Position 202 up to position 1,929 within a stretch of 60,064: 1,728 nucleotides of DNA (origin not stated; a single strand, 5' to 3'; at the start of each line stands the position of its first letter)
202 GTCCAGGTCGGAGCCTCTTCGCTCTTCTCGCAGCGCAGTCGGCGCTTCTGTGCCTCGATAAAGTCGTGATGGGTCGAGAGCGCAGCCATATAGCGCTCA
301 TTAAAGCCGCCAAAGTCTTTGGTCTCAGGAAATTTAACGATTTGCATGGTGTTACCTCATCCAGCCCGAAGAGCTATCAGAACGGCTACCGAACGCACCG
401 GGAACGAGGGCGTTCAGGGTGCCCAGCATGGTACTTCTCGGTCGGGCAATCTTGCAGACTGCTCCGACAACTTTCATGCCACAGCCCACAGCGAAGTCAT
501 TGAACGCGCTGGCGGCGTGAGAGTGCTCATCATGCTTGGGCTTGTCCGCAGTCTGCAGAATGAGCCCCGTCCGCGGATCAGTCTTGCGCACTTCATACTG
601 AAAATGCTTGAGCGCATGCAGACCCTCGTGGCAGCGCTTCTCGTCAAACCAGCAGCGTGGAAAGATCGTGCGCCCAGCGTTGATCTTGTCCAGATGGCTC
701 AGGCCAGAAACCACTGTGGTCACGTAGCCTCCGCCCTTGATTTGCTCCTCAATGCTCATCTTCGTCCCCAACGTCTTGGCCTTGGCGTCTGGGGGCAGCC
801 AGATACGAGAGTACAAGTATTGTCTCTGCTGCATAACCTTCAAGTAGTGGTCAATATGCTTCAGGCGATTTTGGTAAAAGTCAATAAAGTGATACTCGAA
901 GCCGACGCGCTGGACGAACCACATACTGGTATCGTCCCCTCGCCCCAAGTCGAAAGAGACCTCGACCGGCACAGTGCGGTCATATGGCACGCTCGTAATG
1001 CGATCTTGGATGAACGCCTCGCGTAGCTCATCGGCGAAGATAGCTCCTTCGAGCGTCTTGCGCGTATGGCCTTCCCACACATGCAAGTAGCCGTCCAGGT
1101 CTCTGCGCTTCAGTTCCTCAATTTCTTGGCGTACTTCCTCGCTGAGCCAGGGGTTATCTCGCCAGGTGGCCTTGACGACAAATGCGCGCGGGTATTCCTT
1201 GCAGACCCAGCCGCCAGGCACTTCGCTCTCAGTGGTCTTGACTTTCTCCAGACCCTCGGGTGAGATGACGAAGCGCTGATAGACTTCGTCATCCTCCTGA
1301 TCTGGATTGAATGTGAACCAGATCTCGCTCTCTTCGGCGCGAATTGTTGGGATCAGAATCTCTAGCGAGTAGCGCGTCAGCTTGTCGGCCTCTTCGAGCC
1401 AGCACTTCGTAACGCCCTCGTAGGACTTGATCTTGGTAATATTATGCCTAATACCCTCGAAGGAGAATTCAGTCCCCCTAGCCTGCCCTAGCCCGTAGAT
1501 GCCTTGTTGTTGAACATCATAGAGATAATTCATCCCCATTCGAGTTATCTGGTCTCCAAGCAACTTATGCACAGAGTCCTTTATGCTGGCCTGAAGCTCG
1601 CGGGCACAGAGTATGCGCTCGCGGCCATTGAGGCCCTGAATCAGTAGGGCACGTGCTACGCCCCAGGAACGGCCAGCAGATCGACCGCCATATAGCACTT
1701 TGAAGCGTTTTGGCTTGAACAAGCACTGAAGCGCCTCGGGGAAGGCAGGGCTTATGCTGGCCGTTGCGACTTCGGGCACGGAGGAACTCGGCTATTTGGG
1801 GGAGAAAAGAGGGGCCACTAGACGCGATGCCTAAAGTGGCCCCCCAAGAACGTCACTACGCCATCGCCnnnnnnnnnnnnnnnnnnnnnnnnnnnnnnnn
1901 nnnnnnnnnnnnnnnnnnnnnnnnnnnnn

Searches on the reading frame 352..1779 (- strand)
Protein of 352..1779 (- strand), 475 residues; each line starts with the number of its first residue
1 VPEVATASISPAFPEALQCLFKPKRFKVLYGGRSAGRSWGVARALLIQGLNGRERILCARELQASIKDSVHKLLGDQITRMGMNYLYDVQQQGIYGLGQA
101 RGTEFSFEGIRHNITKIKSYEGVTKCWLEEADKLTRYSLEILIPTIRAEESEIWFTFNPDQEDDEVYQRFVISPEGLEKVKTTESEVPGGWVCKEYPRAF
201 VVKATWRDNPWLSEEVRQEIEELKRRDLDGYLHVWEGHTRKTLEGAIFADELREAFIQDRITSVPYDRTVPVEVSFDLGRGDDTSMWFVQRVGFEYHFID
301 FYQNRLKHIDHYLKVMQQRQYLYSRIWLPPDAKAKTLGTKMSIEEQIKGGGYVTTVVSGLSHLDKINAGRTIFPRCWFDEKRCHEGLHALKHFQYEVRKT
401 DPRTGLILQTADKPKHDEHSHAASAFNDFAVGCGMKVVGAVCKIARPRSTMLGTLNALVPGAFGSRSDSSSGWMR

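Call 74: search_protein_families(library=pfam, proteins=[window:352-1779:-], max_evalue=0.001)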
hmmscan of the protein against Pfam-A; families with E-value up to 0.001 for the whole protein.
window:352-1779:- (475 aa): 1 family
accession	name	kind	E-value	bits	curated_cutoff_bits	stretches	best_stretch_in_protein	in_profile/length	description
PF04466.19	Terminase_3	-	5.9e-40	137.4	23.2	1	24-238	2-201/201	Phage terminase large subunit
